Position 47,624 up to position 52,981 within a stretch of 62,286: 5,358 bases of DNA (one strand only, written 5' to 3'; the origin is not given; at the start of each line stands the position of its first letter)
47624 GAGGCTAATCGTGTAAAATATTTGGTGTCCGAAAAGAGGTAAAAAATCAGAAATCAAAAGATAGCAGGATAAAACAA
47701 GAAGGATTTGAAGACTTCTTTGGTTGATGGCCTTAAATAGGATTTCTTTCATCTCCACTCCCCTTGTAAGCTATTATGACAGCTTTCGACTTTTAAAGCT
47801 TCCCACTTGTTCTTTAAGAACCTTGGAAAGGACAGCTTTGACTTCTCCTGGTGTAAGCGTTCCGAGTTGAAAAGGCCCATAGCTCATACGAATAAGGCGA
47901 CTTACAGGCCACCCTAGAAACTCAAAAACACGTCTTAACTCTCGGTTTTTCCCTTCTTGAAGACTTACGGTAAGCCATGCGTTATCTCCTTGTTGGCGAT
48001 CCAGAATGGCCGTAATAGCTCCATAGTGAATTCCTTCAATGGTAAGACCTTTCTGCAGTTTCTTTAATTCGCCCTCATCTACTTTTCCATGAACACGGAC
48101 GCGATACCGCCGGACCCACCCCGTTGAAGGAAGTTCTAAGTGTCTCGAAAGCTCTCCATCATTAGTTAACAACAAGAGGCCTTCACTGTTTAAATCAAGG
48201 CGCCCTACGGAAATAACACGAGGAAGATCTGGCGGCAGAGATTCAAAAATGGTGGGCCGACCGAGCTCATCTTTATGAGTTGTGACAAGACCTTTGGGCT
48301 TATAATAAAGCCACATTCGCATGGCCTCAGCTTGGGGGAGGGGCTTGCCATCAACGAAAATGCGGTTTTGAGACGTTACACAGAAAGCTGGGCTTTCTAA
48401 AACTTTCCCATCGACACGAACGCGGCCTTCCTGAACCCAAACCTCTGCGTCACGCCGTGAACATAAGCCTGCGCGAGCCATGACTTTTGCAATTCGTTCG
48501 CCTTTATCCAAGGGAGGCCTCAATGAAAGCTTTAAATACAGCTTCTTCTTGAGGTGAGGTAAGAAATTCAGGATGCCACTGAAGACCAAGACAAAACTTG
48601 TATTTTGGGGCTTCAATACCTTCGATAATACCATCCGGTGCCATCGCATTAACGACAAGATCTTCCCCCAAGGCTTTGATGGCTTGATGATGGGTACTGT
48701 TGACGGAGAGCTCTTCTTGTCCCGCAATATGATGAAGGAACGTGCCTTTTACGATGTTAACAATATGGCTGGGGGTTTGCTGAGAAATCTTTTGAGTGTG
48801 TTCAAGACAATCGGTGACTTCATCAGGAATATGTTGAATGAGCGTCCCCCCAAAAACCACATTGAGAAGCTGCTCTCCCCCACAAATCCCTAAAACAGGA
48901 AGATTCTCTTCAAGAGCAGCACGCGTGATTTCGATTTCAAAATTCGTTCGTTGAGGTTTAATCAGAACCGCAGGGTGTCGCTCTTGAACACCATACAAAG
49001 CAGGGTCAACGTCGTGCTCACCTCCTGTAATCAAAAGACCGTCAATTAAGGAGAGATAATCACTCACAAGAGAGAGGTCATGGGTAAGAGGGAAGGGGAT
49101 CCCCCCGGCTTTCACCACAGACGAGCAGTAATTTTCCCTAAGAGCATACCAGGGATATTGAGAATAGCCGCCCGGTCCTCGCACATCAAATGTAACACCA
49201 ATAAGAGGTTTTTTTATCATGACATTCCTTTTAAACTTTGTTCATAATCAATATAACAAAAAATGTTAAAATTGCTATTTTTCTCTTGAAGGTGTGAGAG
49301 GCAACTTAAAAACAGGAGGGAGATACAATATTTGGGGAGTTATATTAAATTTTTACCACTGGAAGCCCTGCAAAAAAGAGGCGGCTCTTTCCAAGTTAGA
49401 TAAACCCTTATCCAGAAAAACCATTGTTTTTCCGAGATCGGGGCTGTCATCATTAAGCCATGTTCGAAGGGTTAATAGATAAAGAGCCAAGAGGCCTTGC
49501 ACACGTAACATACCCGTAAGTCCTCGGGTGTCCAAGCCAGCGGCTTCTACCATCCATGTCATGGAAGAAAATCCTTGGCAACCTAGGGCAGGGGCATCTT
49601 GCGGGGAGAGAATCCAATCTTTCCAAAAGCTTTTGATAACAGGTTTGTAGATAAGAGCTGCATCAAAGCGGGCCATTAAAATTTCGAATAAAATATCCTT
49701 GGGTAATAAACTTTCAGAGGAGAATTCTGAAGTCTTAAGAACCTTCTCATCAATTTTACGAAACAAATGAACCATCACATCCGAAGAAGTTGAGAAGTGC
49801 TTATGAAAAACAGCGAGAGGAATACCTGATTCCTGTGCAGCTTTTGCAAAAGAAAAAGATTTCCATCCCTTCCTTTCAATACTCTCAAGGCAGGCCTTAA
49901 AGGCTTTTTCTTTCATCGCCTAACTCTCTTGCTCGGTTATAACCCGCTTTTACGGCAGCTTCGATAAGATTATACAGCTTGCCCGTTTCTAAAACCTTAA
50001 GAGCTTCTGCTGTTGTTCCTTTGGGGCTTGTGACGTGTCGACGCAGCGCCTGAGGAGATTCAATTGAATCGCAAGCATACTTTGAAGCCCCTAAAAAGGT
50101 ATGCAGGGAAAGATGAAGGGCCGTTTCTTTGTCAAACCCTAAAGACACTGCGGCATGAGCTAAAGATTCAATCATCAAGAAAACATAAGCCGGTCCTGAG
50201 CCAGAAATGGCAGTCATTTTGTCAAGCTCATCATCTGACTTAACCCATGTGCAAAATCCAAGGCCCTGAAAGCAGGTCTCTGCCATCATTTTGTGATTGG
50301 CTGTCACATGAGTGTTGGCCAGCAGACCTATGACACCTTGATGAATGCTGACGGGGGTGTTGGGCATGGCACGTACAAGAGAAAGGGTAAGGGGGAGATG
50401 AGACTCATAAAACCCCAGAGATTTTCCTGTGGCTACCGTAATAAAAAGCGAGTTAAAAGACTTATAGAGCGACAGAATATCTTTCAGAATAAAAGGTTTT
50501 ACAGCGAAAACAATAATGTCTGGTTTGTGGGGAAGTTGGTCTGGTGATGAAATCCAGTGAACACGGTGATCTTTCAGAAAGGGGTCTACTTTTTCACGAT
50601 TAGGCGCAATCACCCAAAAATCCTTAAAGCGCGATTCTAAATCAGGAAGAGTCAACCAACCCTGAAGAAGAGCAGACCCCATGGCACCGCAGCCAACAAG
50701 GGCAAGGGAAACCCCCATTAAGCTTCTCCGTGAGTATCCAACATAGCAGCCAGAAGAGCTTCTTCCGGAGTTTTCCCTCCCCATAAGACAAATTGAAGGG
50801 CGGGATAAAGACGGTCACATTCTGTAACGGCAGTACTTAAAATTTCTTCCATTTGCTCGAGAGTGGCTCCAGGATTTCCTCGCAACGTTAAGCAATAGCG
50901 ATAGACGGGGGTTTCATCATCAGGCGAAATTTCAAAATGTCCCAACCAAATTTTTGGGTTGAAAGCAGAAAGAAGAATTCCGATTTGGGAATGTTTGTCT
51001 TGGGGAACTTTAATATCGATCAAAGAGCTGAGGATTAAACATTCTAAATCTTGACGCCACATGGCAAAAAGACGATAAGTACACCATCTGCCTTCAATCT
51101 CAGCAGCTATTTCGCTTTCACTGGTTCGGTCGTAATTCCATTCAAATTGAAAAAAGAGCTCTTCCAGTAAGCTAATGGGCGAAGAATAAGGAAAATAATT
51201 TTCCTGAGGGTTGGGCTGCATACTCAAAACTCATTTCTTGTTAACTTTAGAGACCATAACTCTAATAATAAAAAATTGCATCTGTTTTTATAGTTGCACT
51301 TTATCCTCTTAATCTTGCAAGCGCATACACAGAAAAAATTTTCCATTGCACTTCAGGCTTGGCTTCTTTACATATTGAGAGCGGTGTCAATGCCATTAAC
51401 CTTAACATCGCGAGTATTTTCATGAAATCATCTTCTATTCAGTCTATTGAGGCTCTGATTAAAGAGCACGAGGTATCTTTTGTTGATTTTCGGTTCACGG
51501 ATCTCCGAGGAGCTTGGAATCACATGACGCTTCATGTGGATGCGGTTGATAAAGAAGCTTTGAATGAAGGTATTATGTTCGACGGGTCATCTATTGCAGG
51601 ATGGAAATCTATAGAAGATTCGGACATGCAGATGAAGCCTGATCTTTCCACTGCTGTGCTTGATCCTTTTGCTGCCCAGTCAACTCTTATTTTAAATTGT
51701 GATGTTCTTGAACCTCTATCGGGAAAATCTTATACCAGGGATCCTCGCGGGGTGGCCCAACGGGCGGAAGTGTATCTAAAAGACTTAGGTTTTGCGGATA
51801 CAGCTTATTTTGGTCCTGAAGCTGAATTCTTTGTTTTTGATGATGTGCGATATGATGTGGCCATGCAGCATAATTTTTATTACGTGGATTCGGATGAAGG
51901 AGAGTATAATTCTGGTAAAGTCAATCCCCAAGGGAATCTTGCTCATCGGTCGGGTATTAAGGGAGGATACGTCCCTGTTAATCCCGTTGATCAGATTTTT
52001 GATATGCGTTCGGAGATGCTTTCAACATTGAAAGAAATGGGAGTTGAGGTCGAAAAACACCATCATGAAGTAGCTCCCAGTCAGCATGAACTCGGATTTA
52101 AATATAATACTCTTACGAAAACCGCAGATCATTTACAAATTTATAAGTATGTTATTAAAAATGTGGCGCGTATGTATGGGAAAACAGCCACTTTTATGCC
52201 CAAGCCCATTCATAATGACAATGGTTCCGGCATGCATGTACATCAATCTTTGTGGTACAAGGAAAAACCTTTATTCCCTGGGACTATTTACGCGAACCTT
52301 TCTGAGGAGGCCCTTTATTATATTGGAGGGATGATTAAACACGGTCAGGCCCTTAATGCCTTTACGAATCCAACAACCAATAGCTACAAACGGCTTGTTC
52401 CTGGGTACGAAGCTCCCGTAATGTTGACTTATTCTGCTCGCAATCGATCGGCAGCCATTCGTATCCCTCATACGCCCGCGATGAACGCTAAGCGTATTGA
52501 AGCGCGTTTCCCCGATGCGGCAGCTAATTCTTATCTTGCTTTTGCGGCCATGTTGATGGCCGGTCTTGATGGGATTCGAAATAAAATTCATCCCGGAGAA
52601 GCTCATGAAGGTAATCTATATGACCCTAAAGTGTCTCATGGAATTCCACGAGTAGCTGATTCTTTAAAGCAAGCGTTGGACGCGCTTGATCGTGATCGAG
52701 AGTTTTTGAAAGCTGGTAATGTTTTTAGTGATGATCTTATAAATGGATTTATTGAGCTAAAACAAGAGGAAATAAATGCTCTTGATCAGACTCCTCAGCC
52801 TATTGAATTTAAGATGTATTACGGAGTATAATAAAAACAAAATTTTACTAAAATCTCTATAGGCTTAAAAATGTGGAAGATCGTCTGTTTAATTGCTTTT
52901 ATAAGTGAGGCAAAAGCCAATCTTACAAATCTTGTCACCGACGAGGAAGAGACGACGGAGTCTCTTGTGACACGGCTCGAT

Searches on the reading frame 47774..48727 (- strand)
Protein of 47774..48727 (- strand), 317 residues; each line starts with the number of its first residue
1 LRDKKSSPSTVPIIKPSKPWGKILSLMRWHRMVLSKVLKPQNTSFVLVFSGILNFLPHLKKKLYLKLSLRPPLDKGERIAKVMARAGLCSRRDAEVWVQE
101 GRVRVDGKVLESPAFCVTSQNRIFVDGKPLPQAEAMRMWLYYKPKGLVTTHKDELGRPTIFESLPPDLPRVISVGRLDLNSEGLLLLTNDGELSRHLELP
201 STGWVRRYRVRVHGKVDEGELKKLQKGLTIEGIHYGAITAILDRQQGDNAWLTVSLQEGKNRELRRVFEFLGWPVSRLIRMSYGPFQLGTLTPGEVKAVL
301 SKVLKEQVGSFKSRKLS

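Call 50: search_protein_families(library=pfam, proteins=[window:47774-48727:-], max_evalue=0.00001)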
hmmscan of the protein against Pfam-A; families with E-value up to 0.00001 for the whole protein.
window:47774-48727:- (317 aa): 2 families
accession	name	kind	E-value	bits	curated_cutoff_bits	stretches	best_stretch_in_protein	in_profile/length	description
PF00849.27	PseudoU_synth_2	-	4.7e-17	63.1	26.8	1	138-269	2-151/152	RNA pseudouridylate synthase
PF01479.30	S4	-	5.3e-11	42.5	22.8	1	77-119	1-44/48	S4 domain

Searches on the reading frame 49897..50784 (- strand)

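Call 50: search_protein_families(library=pfam, proteins=[window:49897-50784:-], max_evalue=0.00001)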
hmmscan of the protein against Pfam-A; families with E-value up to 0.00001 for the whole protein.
window:49897-50784:- (295 aa): 2 families
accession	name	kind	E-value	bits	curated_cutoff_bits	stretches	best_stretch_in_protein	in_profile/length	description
PF14748.11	P5CR_dimer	-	8.1e-33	113.3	25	1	185-288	2-105/105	Pyrroline-5-carboxylate reductase dimerisation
PF03807.23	F420_oxidored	-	9e-07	29.9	21.6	1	27-116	2-90/94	NADP oxidoreductase coenzyme F420-dependent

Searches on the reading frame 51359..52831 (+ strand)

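Call 50: search_protein_families(library=pfam, proteins=[window:51359-52831:+], max_evalue=0.00001)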
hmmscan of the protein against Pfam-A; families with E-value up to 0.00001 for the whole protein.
window:51359-52831:+ (490 aa): 2 families
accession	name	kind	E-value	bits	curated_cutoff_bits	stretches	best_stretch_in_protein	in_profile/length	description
PF00120.29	Gln-synt_C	-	2.4e-131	438.4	24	1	127-487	2-344/344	Glutamine synthetase, catalytic domain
PF03951.24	Gln-synt_N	-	4.1e-31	106.9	33.4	1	39-119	2-82/82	Glutamine synthetase, beta-Grasp domain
